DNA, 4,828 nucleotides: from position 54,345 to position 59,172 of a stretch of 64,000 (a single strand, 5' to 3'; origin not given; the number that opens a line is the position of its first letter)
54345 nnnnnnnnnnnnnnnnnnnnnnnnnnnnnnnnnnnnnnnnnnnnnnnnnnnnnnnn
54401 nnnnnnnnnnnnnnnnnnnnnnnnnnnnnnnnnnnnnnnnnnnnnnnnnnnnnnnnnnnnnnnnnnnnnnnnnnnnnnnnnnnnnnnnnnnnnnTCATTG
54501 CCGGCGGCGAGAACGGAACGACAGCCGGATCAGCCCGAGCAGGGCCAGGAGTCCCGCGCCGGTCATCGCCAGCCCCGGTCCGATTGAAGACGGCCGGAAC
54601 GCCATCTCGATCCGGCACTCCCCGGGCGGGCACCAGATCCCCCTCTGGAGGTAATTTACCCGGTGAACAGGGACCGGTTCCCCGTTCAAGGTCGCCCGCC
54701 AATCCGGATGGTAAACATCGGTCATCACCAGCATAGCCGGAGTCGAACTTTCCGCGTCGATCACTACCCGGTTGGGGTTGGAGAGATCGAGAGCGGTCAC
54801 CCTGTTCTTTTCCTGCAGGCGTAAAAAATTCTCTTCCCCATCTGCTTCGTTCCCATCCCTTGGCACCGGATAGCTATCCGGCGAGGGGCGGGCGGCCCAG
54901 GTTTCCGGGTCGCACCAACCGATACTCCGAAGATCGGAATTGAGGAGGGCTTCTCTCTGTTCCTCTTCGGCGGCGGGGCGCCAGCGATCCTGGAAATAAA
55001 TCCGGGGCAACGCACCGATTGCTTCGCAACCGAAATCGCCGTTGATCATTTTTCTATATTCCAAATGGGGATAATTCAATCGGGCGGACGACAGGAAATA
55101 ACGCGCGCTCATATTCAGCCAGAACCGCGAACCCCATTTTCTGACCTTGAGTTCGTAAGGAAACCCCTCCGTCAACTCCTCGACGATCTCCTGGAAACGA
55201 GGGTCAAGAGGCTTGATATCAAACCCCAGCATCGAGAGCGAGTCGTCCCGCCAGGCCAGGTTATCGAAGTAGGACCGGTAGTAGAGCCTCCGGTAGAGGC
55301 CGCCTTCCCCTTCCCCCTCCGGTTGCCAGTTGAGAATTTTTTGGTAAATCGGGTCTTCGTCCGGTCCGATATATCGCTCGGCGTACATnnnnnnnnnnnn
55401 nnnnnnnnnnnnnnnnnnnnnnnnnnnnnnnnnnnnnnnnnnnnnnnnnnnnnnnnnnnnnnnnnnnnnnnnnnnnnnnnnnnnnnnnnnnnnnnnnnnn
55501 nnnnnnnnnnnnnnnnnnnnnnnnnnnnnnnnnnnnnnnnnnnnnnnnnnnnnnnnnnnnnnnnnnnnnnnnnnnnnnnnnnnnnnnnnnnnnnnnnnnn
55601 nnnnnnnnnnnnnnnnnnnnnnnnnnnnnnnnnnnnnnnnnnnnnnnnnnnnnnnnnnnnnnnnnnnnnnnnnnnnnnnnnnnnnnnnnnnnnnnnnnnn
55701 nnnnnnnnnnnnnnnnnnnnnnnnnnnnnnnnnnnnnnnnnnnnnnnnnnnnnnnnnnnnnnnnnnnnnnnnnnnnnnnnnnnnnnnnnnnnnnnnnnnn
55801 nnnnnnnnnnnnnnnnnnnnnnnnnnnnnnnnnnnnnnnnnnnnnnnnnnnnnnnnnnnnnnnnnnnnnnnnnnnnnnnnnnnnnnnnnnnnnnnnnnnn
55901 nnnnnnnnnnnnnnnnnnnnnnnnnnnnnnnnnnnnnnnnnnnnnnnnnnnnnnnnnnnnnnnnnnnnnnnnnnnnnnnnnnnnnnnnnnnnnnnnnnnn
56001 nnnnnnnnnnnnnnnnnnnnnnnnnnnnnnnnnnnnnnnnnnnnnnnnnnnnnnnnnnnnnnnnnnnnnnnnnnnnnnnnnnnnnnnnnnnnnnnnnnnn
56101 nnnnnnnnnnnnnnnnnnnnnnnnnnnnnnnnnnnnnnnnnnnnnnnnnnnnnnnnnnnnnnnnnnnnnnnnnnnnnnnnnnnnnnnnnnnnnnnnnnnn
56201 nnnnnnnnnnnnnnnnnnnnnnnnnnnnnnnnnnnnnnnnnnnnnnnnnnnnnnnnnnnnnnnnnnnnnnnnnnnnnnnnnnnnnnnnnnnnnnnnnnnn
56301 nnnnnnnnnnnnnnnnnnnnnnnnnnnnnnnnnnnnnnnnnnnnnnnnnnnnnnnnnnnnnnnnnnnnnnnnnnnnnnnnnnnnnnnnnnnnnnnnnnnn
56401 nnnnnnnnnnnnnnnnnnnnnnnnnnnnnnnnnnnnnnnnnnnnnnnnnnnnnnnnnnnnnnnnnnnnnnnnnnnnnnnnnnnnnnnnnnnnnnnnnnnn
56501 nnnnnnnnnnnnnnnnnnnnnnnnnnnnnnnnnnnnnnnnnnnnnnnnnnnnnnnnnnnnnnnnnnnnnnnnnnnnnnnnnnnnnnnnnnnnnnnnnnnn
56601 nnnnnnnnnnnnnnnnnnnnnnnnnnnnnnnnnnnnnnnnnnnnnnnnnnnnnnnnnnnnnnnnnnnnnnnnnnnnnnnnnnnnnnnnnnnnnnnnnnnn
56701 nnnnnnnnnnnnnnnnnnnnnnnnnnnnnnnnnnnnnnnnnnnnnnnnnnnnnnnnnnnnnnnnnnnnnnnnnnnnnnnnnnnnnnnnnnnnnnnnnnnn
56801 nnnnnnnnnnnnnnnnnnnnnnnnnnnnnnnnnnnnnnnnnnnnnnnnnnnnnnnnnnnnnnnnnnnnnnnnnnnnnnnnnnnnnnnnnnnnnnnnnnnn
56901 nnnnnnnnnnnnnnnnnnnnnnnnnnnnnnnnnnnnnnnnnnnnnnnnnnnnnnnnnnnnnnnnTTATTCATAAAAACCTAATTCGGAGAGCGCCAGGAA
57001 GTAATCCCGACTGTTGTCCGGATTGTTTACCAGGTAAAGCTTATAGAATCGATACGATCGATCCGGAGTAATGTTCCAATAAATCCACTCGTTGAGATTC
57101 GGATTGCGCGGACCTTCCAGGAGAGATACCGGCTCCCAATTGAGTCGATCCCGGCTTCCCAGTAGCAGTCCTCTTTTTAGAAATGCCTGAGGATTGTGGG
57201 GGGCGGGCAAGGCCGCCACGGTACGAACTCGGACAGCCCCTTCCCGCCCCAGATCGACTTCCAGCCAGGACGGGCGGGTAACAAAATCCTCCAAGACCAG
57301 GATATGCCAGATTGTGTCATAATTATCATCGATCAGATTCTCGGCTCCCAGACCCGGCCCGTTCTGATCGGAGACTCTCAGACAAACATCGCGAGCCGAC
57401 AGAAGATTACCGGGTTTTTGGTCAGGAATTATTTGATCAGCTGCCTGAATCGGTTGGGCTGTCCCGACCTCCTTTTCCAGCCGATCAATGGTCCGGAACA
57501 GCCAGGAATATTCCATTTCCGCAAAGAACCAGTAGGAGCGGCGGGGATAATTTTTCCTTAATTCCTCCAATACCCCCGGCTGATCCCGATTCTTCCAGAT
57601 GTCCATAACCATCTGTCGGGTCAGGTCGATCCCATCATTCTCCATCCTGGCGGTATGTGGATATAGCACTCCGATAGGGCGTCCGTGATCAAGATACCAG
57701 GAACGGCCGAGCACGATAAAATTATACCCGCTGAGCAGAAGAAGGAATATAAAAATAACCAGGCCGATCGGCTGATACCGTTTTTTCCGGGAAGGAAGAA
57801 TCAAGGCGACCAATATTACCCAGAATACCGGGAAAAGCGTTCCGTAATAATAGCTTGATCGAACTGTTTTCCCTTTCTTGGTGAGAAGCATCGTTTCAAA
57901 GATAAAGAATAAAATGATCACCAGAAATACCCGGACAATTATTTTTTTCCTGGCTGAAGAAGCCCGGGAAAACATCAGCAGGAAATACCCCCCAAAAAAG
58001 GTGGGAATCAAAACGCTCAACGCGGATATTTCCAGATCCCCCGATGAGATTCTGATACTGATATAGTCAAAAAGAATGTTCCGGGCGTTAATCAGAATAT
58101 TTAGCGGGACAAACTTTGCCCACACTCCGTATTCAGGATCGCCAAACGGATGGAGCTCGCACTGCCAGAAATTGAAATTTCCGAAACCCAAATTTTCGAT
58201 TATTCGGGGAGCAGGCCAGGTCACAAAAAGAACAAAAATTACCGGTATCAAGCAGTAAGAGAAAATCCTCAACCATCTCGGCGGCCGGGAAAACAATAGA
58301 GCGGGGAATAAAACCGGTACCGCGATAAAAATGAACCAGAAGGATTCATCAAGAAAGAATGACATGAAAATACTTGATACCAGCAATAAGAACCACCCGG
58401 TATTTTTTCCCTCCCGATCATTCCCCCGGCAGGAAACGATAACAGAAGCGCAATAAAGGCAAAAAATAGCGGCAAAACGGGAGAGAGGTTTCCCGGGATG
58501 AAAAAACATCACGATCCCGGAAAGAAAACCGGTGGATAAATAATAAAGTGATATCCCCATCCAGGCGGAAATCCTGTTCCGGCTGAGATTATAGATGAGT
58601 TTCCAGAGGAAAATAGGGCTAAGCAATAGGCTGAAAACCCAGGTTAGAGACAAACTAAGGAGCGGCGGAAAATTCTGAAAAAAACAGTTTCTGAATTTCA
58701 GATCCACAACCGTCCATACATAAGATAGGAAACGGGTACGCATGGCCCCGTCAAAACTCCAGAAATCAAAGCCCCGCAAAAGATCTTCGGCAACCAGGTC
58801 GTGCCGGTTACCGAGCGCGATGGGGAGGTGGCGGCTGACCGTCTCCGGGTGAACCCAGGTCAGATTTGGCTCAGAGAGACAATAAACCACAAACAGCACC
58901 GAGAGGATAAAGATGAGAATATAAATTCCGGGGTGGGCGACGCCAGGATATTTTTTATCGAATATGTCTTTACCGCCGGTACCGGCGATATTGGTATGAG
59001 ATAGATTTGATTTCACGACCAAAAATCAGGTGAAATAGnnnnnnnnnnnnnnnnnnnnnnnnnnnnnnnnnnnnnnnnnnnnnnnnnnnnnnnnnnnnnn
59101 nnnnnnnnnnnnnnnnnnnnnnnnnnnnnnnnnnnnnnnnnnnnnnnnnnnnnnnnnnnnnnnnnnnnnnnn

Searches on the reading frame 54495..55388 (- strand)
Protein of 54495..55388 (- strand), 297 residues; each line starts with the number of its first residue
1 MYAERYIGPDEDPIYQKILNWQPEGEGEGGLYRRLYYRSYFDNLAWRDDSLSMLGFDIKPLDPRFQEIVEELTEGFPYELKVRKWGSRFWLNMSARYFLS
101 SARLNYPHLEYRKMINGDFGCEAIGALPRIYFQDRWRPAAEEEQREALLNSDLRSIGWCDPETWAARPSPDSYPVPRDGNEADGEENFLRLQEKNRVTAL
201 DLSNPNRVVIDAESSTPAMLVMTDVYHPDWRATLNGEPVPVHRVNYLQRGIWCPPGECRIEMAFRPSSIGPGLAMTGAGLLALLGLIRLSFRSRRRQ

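Call 80: search_protein_families(library=pfam, proteins=[window:54495-55388:-], max_evalue=0.001)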
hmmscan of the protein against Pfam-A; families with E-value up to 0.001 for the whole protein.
window:54495-55388:- (297 aa): 1 family
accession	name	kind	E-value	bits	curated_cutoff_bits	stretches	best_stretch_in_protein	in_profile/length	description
PF09586.16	YfhO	-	4.9e-05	22.3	28.5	1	205-275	763-834/835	Bacterial membrane protein YfhO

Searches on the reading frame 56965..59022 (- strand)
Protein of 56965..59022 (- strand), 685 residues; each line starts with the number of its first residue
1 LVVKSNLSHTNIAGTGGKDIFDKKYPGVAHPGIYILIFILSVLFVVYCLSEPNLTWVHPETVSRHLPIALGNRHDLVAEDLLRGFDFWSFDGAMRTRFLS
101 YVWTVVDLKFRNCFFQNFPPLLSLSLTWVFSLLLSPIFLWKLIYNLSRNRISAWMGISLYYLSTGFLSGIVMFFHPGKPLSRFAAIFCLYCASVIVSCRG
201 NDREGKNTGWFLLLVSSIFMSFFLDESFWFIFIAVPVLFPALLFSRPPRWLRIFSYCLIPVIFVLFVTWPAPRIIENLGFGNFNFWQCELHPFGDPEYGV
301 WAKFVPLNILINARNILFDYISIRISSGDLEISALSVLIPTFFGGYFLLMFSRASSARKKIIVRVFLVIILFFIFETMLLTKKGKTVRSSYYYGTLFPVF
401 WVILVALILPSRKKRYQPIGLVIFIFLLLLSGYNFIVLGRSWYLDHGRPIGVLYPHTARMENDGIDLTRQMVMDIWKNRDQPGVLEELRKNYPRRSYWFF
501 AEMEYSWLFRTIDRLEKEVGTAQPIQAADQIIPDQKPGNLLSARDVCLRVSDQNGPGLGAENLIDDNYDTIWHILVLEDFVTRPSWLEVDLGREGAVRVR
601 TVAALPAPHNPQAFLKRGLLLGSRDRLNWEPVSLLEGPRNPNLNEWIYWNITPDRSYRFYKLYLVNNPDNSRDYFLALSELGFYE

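Call 79: search_protein_families(library=pfam, proteins=[window:56965-59022:-], max_evalue=0.001)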
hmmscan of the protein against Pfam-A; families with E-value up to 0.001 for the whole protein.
window:56965-59022:- (685 aa): 1 family
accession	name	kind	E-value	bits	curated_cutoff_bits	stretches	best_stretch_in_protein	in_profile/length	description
PF00754.31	F5_F8_type_C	-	2.2e-06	28.2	28.2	1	551-666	5-114/127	F5/8 type C domain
